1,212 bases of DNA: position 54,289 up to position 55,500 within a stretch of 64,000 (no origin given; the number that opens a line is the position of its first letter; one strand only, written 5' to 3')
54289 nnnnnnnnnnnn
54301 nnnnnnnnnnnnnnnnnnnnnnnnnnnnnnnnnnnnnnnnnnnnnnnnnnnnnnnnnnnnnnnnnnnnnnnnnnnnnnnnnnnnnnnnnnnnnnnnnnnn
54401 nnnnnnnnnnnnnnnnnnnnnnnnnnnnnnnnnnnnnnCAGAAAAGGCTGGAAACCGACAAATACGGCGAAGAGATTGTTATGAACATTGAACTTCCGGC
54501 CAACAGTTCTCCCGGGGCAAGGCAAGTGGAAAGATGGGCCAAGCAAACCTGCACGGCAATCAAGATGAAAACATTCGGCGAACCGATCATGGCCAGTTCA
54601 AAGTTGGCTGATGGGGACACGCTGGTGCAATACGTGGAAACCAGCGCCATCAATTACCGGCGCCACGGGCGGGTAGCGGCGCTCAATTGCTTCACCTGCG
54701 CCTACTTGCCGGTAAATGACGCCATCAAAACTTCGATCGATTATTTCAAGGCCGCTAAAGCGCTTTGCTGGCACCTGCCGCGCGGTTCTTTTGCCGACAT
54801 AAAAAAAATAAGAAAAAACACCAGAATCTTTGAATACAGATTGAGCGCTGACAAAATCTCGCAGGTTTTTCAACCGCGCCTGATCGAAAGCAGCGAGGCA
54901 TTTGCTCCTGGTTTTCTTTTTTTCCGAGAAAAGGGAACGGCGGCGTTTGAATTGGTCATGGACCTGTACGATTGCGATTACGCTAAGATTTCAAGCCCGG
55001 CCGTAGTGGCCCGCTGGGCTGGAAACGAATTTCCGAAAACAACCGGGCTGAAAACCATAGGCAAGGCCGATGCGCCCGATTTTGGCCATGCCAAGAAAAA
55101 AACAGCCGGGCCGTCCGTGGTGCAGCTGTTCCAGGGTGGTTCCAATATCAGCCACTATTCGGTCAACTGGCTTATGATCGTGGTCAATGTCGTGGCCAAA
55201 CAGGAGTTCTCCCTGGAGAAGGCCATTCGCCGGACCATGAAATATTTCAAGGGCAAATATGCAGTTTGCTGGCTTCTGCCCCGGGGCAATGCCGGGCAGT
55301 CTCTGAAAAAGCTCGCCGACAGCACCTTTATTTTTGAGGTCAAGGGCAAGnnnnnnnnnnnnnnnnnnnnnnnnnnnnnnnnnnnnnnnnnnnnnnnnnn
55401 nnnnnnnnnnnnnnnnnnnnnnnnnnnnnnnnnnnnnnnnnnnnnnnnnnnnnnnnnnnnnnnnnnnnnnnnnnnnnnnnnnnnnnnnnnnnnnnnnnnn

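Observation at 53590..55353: Spermidine synthase covalently fused to a divergent tandem pair of AdoMetDC-like modules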

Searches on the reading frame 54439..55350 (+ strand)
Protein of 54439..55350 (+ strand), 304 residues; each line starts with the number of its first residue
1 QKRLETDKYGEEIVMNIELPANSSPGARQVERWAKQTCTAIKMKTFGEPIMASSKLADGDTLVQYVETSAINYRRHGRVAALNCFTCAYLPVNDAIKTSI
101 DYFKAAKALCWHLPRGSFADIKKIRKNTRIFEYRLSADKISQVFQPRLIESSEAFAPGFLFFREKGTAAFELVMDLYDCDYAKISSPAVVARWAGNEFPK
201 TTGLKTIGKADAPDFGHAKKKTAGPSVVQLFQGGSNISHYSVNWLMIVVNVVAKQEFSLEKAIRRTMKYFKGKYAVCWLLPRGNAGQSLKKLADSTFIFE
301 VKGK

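Call 3: search_protein_families(library=pfam, proteins=[window:54454-55350:+], max_evalue=10)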
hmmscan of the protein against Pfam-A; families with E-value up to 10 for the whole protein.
window:54454-55350:+ (299 aa): 1 family
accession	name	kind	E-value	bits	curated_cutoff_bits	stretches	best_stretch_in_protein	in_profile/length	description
PF02675.21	AdoMet_dc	-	4.4e-06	27.4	25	2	23-111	18-107/107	S-adenosylmethionine decarboxylase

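Call 4: search_protein_families(library=ncbifam, proteins=[window:54454-55350:+], max_evalue=10)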
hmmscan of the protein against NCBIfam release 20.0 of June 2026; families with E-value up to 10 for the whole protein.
window:54454-55350:+ (299 aa): 1 family
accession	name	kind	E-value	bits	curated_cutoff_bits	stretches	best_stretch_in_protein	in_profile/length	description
NF052473.1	rSAM_FlmE_OhkG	exception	0.16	10.7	500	1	67-106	404-441/481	FlmE/OhkG family radical SAM/SPASM peptide maturase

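Call 5: find_homologous_proteins(query=window:54439-55350:+, max_evalue=0.001)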
Query window:54439-55350:+ (304 aa): 32 proteins with E <= 0.001 among 1676 candidates.
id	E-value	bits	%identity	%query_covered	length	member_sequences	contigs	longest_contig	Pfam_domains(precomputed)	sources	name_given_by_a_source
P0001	1.4e-166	571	82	100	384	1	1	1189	PF02675.22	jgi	jgi:hypothetical protein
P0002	2.5e-154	530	89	86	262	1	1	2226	-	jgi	jgi:hypothetical protein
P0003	7.7e-151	519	75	100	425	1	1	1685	PF01564.24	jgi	jgi:hypothetical protein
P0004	3.5e-150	517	80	90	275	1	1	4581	-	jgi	jgi:hypothetical protein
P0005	5.3e-150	516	71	100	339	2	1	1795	-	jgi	-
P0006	8.8e-149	512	72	100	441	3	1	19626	PF01564.24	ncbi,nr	ncbi:MAG: hypothetical protein MUF02_05195, partial [Acidobacteria bacterium]|nr:hypothetical protei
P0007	1.1e-139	482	72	95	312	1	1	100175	PF02675.22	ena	-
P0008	1.9e-128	445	81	79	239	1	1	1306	-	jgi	jgi:hypothetical protein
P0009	5.9e-119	414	60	100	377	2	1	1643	PF02675.22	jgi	jgi:hypothetical protein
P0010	2.2e-116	406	58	100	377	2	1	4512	-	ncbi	-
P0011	2.7e-116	406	58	99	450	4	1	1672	PF01564.24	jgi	jgi:hypothetical protein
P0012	6.8e-115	401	81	71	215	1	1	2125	-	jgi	jgi:hypothetical protein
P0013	1.0e-113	397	58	100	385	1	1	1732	-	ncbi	-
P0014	2.1e-109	383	55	98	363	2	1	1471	PF02675.22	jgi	jgi:hypothetical protein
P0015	5.6e-108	378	55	99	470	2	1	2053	PF02675.22,PF01564.24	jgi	-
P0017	4.3e-100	352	54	95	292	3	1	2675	PF02675.22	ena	-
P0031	1.9e-26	111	39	52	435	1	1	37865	PF02675.22,PF17284.8,PF01564.24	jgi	jgi:spermidine synthase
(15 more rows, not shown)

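Call 6: search_solved_structures(query=window:54439-55350:+, max_evalue=10, show_alignments=3)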
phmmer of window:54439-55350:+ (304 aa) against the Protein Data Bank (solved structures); distinct sequences matched with E-value up to 10: 0.

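Call 29: find_encoding_contigs(protein=P0031, flank=10000, max_places=3)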
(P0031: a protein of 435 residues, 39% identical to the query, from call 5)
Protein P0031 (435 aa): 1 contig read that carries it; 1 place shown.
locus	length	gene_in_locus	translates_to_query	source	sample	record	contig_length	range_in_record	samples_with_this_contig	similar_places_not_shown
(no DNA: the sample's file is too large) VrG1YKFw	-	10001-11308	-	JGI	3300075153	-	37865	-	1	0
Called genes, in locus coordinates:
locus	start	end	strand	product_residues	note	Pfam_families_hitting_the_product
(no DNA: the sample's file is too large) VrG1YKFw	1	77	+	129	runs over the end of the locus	PF00416:Ribosomal_S13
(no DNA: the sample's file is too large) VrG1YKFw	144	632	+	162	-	PF00411:Ribosomal_S11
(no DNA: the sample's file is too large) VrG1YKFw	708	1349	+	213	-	PF00163:Ribosomal_S4, PF01479:S4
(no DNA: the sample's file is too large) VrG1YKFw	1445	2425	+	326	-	PF01193:RNA_pol_L, PF01000:RNA_pol_A_bac, PF03118:RNA_pol_A_CTD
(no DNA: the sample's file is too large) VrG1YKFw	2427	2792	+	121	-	PF01196:Ribosomal_L17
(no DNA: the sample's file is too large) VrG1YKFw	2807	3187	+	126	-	PF00572:Ribosomal_L13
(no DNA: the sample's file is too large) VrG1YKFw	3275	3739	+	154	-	PF00380:Ribosomal_S9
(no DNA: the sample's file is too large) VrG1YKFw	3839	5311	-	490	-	-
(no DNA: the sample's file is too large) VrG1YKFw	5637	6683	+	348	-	PF14870:PSII_BNR (weak), PF15902:Sortilin-Vps10, PF02012:BNR (faint), PF23381:Beta-prop_IFT122_1st (weak), PF15902:Sortilin-Vps10, PF14870:PSII_BNR (weak)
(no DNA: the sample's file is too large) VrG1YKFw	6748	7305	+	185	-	PF01765:RRF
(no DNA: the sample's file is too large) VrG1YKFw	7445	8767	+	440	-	PF02163:Peptidase_M50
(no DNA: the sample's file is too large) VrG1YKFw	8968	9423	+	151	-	PF03449:GreA_GreB_N, PF01272:GreA_GreB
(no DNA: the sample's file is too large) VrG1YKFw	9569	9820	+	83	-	-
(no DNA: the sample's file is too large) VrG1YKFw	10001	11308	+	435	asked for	PF17284:Spermine_synt_N, PF01564:Spermine_synth, PF02675:AdoMet_dc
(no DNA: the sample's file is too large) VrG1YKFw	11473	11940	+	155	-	-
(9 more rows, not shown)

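Call 33: find_related_loci(query=A2, collection=genome_contigs, flank=10000)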
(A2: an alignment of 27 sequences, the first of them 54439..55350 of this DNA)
Query A2 (304 aa) in genome_contigs; peptide patterns used: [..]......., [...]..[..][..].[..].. (x = any residue, [..] = any of these).
153 stretches matched a pattern; 66 encode a relative of the query (tblastn E <= 1e-3); 66 distinct loci.
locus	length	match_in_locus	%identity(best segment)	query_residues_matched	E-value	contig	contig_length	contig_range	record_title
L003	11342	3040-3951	97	1-304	0e+0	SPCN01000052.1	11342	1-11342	MAG: Chrysiogenales bacterium isolate das_tool.metabat2.18 k141_7772, whole genome shotgun sequence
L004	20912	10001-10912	97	1-304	0e+0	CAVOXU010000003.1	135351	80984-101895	MAG: Chrysiogenales bacterium isolate MFD09964.bin.3.354 genome assembly, contig: contig_24247, whole genome shotgun seq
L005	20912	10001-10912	91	1-304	0e+0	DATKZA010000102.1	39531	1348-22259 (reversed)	MAG TPA_asm: Patescibacteria group bacterium isolate SMAG_U14233 k141_2450675, whole genome shotgun sequence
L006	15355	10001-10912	89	1-304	0e+0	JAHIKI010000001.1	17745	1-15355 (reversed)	MAG: Acidobacteria bacterium isolate KR13_N1.mb.47 KR13_N1.mb.47_k141_1160, whole genome shotgun sequence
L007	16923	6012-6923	87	1-304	0e+0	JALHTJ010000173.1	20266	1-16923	MAG: Candidatus Aminicenantes bacterium isolate PFL21 seq_1610775, whole genome shotgun sequence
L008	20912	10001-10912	79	1-304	9e-170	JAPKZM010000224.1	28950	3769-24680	MAG: Candidatus Aminicenantes bacterium isolate LacPavin_0920_SED5_MAG_56_9 LacPavin_0920_SED5_scaffold_441831, whole ge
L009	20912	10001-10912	78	1-304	5e-166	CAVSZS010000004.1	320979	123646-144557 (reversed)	MAG: Candidatus Aminicenantes bacterium isolate MFD04716.bin.1.273 genome assembly, contig: contig_25893, whole genome s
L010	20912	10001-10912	75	1-304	7e-164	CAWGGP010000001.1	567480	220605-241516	MAG: Candidatus Aminicenantes bacterium isolate MFD01872.bin.2.146 genome assembly, contig: contig_133880, whole genome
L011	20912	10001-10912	76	1-304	8e-162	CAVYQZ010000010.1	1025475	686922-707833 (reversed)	MAG: Candidatus Aminicenantes bacterium isolate MFD04716.bin.2.288 genome assembly, contig: contig_5963, whole genome sh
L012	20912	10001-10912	75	1-304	7e-161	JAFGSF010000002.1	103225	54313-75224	MAG: Candidatus Aminicenantes bacterium isolate Zod_Metabat.875 k87_78065, whole genome shotgun sequence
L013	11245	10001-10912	74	1-304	2e-158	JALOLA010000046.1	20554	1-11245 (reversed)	MAG: Acidobacteria bacterium isolate Prado013 scaffold_2105, whole genome shotgun sequence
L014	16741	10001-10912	74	1-304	2e-158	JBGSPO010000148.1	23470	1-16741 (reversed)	MAG: Candidatus Aminicenantia bacterium isolate JTS-AC306 k141_2387965, whole genome shotgun sequence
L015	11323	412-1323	72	1-304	3e-156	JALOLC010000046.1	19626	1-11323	MAG: Acidobacteria bacterium isolate Prado015 scaffold_7710, whole genome shotgun sequence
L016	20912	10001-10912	75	1-304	8e-152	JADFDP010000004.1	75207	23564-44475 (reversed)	MAG: Candidatus Aminicenantes bacterium isolate QR_Bin.23 NODE_4_length_75207_cov_16.6184, whole genome shotgun sequence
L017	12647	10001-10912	66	1-304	5e-146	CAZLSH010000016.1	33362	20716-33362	MAG TPA_asm: uncultured Clostridia bacterium isolate SRP192927_co7_47 genome assembly, contig: NODE_2026_length_33362_co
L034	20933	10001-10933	54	1-304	2e-119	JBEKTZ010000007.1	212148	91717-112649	MAG: Candidatus Aminicenantales bacterium isolate SPRUCE 56 SPRUCE_56_7, whole genome shotgun sequence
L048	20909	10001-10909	56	1-302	4e-111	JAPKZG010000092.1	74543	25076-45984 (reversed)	MAG: Candidatus Aminicenantes bacterium isolate LacPavin_0920_SED3_MAG_59_12 LacPavin_0920_SED3_scaffold_1521437, whole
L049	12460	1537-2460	53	1-301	4e-110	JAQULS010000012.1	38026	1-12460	MAG: Acidobacteriota bacterium isolate STD1_136 NODE_2108_length_38026_cov_4.401567_Sandtown_D1, whole genome shotgun se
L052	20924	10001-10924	51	1-301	3e-108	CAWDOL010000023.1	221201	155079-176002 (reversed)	MAG: Candidatus Aminicenantes bacterium isolate MFD04716.bin.2.239 genome assembly, contig: contig_47893, whole genome s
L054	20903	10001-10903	52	1-302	1e-104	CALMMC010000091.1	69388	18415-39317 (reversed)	MAG TPA_asm: uncultured bacterium isolate ERR2113687_bin.60_CONCOCT_v1.1_MAG genome assembly, contig: ERZ1026810.107, wh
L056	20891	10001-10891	51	4-301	6e-97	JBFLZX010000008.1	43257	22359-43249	MAG: Patescibacteria group bacterium isolate MAG122 MAG122_8, whole genome shotgun sequence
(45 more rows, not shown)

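Call 34: predict_structure(alignment_id=A2)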
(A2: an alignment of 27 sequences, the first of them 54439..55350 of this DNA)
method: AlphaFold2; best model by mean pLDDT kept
length: 304 residues; sequences in the alignment: 27
mean_pLDDT: 89.1   pTM: 0.90
mean pLDDT of the five models: 89.1, 88.5, 85.7, 78.6, 74.3
residues with pLDDT >= 90: 207; 70-90: 74; 50-70: 14; < 50: 9
segments of 3 or more residues with pLDDT < 50: 1-5, 218-221
pLDDT, mean of each block of 10 residues (from residue 1): 55 95 90 95 89 86 88 93 91 95 94 94 97 88 96 90 73 96 88 97 94 65 75 91 90 94 98 97 86 95 86
secondary structure, 60 per line:
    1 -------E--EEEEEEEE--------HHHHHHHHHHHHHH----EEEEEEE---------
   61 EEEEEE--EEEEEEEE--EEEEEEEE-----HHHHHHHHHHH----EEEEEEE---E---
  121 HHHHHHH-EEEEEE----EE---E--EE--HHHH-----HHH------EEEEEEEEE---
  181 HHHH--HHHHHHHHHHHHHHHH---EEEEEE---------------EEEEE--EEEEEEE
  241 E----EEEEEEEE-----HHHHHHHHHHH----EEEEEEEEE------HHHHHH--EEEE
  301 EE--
elements in order: E11-18 H27-40 E45-51 E61-66 E69-76 E79-86 H92-102 E107-113 H121-127 E129-134 H151-154 E169-177 H181-184 H187-202 E206-211 E227-231 E234-241 E246-253 H259-269 E274-282 H289-294 E297-302
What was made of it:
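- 55138..55140 (+): Gly517: structural equivalent of the processing Ser in module 2, so this is a dead site. DSSP register of the model (call 34).
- Checked: The AlphaFold2 model of aa 284-587 has pLDDT 89.1 and pTM 0.90 (call 34). In the model the hairpin turn is Q515-G516 and the strand restarts at G517, just as the module 1 turn is E350-T351 and the strand restarts at S352 (call 34).
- AF2 model pLDDT 89 and pTM 0.90 (call 34).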

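Call 38: fold_search(model_id=the predicted structure, library=pdb)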
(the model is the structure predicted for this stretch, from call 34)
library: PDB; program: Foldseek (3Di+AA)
matches with E <= 10: 897; with E <= 0.001: 16
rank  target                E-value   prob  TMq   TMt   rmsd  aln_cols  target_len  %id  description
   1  1msv_A                8.3e-08  1.00  0.49  0.47   9.5       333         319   10  The S68A S-adenosylmethionine decarboxylase proenzyme processing mutant. (released 2003-03-11)
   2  1msv_B                1.6e-07  1.00  0.51  0.48   9.5       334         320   10  The S68A S-adenosylmethionine decarboxylase proenzyme processing mutant. (released 2003-03-11)
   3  1jl0_B                4.6e-07  1.00  0.50  0.49   9.4       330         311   10  Structure of a Human S-Adenosylmethionine Decarboxylase Self-processing Ester Intermediate and Mechanism of Putrescine (released 2001-08-22)
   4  6bm7_E                6.6e-07  1.00  0.45  0.46  10.0       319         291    7  Crystal structure of Trypanosoma brucei AdoMetDC/prozyme heterodimer in complex with pyrimidineamine inhibitor UTSAM56 (released 2018-01-03)
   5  1jl0_A                7.0e-07  1.00  0.50  0.49   9.6       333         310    9  Structure of a Human S-Adenosylmethionine Decarboxylase Self-processing Ester Intermediate and Mechanism of Putrescine (released 2001-08-22)
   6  5tvf_F                1.2e-06  1.00  0.43  0.45  10.1       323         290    7  Crystal structure of Trypanosoma brucei AdoMetDC/prozyme heterodimer in complex with inhibitor CGP 40215 (released 2017-01-11)
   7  6bm7_F                1.9e-06  1.00  0.45  0.47  10.1       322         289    8  Crystal structure of Trypanosoma brucei AdoMetDC/prozyme heterodimer in complex with pyrimidineamine inhibitor UTSAM56 (released 2018-01-03)
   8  1tmi_A                3.4e-06  1.00  0.35  0.85   1.8       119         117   16  Structure of Thermotoga maritima S63A non-processing mutant S-adenosylmethionine decarboxylase (released 2004-06-29)
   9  5tvm_F                4.6e-06  1.00  0.42  0.43   9.2       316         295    7  Crystal structure of Trypanosoma brucei AdoMetDC/prozyme heterodimer (released 2017-01-11)
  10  5tvf_E                4.9e-06  1.00  0.44  0.45  10.0       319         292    7  Crystal structure of Trypanosoma brucei AdoMetDC/prozyme heterodimer in complex with inhibitor CGP 40215 (released 2017-01-11)
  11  5tvm_E                7.4e-06  1.00  0.43  0.44   9.0       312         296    8  Crystal structure of Trypanosoma brucei AdoMetDC/prozyme heterodimer (released 2017-01-11)
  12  1tlu_A                2.0e-05  1.00  0.34  0.84   1.8       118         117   15  Crystal Structure of Thermotoga maritima S-adenosylmethionine decarboxylase (released 2004-06-29)
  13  1vr7_B                4.4e-05  1.00  0.35  0.85   1.9       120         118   15  Crystal structure of S-adenosylmethionine decarboxylase proenzyme (TM0655) from THERMOTOGA MARITIMA at 1.2 A resolutio (released 2005-03-15)
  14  1vr7_A                6.6e-05  1.00  0.34  0.83   1.9       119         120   15  Crystal structure of S-adenosylmethionine decarboxylase proenzyme (TM0655) from THERMOTOGA MARITIMA at 1.2 A resolutio (released 2005-03-15)
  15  2iii                  3.7e-04  1.00  0.34  0.82   3.0       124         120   17  Crystal structure of the adenosylmethionine decarboxylase (aq_254) from aquifex aeolicus vf5 (released 2007-10-09)
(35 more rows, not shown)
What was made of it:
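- On AdoMetDC fold superfamily (Pfam PF02675 AdoMet_dc): 1tmi gives TMt 0.85 and rmsd 1.8 A. 1msv covers about 330 columns at probability 1.0 (calls 34, 38).
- On Eukaryotic class 2 AdoMetDC (PF01536): Foldseek identity to the human enzyme is about 10% (call 38).
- Closest known: Eukaryotic class 2 AdoMetDC. Same: It is the best Foldseek match over both modules (call 38).
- Checked: T. maritima 1tmi/1tlu/1vr7 covers one module at TMt 0.85, rmsd 1.8 A (call 38).
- Foldseek hits human AdoMetDC proenzyme over both modules and T. maritima AdoMetDC over one module (call 38). T. brucei prozyme appears among the Foldseek hits (call 38).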

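Call 45: search_protein_families(library=pfam, proteins=[L052:11603-13543:-, L048:12631-14595:-, L034:5267-7246:+, L054:6371-7639:-, L056:10970-12055:+, L056:12073-13080:+, L056:13098-13985:+, L049:1-2466:+], max_evalue=0.0001)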
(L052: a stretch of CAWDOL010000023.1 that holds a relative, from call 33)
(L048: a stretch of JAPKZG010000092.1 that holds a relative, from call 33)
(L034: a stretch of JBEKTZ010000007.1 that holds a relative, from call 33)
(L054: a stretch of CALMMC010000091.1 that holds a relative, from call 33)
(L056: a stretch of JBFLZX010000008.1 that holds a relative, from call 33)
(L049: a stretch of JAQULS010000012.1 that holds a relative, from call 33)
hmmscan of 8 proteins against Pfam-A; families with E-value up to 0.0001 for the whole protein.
L052:11603-13543:- (647 aa): 0 families

L048:12631-14595:- (655 aa): 4 families
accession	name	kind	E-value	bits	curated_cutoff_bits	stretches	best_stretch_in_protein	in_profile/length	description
PF03572.23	Peptidase_S41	-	8.8e-23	81.1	24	1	485-634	14-165/165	Peptidase family S41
PF17820.7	PDZ_6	-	2.1e-08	34.2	27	1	390-442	1-51/54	PDZ domain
PF22694.1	CtpB_N-like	-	4e-05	24.4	27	1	317-361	39-84/85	Activating protease CtpB N-terminal domain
PF13180.12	PDZ_2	-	8.6e-05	23.2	27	0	390-454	15-78/80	PDZ domain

L034:5267-7246:+ (660 aa): 6 families
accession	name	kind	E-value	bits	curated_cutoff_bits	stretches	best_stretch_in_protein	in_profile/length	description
PF13616.12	Rotamase_3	-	3.3e-18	66.8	22.5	1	501-610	7-116/116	PPIC-type PPIASE domain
PF00639.27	Rotamase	-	1.1e-16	62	21.7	1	524-608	11-97/97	PPIC-type PPIASE domain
PF13145.12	Rotamase_2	-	5e-14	53.6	27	1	493-622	2-121/121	PPIC-type PPIASE domain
PF09312.16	SurA_N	-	8.6e-12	45.7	30.8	1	362-477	1-113/118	SurA N-terminal domain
PF13624.11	SurA_N_3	-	2.7e-11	44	27.2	1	351-480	25-160/162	SurA-like N-terminal domain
PF13623.11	SurA_N_2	-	1.4e-05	25.5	28.5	1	362-434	39-113/145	SurA-like N-terminal domain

L054:6371-7639:- (423 aa): 0 families

L056:10970-12055:+ (362 aa): 2 families
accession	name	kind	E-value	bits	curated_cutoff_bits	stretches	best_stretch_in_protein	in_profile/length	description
PF02675.21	AdoMet_dc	-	1.9e-31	109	25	1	23-127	2-107/107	S-adenosylmethionine decarboxylase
PF01564.23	Spermine_synth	-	7.9e-19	68.4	22.9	1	197-300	14-116/186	Spermine/spermidine synthase domain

L056:12073-13080:+ (336 aa): 6 families
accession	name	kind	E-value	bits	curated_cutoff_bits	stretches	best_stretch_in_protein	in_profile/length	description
PF07478.18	Dala_Dala_lig_C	-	1.7e-25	90.2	24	1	134-328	28-204/204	D-ala D-ala ligase C-terminus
PF02655.19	ATP-grasp_3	-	7.9e-09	36.2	23.2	1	121-296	15-156/160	ATP-grasp domain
PF02786.22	CPSase_L_D2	-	1.5e-07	31.6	19.8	0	248-296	129-179/211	Carbamoyl-phosphate synthase L chain, ATP binding domain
PF02222.28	ATP-grasp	-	7.5e-05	22.9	27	0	117-203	3-89/179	ATP-grasp domain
PF08443.16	RimK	-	9.6e-05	22.5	21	0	259-308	130-178/188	RimK-like ATP-grasp domain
PF01071.24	GARS_A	-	9.7e-05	22.7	27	0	109-211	2-109/194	Phosphoribosylglycinamide synthetase, ATP-grasp (A) domain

L056:13098-13985:+ (296 aa): 2 families
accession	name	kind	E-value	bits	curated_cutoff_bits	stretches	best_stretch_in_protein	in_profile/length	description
PF01564.23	Spermine_synth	-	1e-53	182.1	22.9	1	71-245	1-174/186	Spermine/spermidine synthase domain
PF17284.7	Spermine_synt_N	-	1.2e-08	35.1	22.1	1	33-68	18-53/53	Spermidine synthase tetramerisation domain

L049:1-2466:+ (822 aa): 2 families
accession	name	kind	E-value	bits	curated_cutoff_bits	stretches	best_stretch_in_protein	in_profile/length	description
PF01564.23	Spermine_synth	-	4.7e-46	157.1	22.9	1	296-474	2-178/186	Spermine/spermidine synthase domain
PF17284.7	Spermine_synt_N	-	2.2e-10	40.7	22.1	1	247-292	9-53/53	Spermidine synthase tetramerisation domain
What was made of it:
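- Closest known: AdoMetDC-aminopropyltransferase fusion proteins. Same: L056 carries one next to the tandem fusion (call 45).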

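Call 56: search_protein_representatives(alignment_id=A2)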
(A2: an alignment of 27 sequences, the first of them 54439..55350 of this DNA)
Query: 27 sequences, 355 profile positions. Proteins with E-value up to 0.001 (for the whole library): 186; up to 1e-10: 24; up to 1e-30: 8. The best 150 are listed.
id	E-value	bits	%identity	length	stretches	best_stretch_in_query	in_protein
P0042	1.1e-189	646.3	-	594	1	1-353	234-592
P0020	4.3e-130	450.3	-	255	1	100-354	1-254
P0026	2.3e-90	319.6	-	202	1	65-263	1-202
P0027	1.4e-76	274.3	-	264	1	142-306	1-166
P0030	1.9e-60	221.2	-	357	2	1-169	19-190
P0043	1.3e-52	195.4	-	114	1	241-354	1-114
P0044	4.4e-52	193.7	-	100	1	252-343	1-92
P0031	1.1e-47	179.2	-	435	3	222-296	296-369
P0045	1.2e-27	113.4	-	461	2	222-334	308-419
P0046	5.3e-27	111.2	-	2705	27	273-305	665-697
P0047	8.7e-26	107.2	-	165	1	66-216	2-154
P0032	7.3e-22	94.3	-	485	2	187-238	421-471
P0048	1.2e-20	90.4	-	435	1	2-170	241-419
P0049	6.8e-17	78.0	-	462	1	2-167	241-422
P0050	2.5e-16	76.1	-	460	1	2-167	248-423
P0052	3.5e-15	72.3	-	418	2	216-292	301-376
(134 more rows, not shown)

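Call 62: find_encoding_contigs(protein=P0052, flank=8000, max_places=3)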
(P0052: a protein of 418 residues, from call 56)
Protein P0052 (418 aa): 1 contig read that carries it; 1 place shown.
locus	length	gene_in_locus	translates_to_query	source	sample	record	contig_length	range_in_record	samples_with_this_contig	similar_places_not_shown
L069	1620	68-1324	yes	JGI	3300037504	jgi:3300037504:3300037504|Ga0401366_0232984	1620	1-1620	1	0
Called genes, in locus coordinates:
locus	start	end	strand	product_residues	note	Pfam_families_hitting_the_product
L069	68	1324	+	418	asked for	PF17284:Spermine_synt_N, PF01564:Spermine_synth, PF02675:AdoMet_dc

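Call 63: find_encoding_contigs(protein=P0048, flank=8000, max_places=3)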
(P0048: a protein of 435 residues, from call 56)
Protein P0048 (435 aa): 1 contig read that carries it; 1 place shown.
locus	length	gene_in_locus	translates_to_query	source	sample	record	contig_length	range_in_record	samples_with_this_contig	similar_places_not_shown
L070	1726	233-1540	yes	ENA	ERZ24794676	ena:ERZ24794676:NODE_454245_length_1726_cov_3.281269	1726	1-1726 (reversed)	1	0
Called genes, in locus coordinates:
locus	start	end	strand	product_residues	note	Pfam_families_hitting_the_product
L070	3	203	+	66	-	?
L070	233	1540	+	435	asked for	PF17284:Spermine_synt_N, PF01564:Spermine_synth, PF02675:AdoMet_dc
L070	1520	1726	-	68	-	?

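Call 64: find_encoding_contigs(protein=P0050, flank=8000, max_places=3)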
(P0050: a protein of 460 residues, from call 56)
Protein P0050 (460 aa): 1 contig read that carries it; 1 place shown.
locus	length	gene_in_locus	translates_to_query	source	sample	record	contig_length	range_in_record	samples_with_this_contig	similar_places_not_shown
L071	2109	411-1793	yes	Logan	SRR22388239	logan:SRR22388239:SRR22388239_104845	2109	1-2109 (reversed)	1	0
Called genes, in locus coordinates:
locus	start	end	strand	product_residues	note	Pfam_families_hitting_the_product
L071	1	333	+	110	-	?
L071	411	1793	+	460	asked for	PF17284:Spermine_synt_N (faint), PF01564:Spermine_synth, PF02675:AdoMet_dc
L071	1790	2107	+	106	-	?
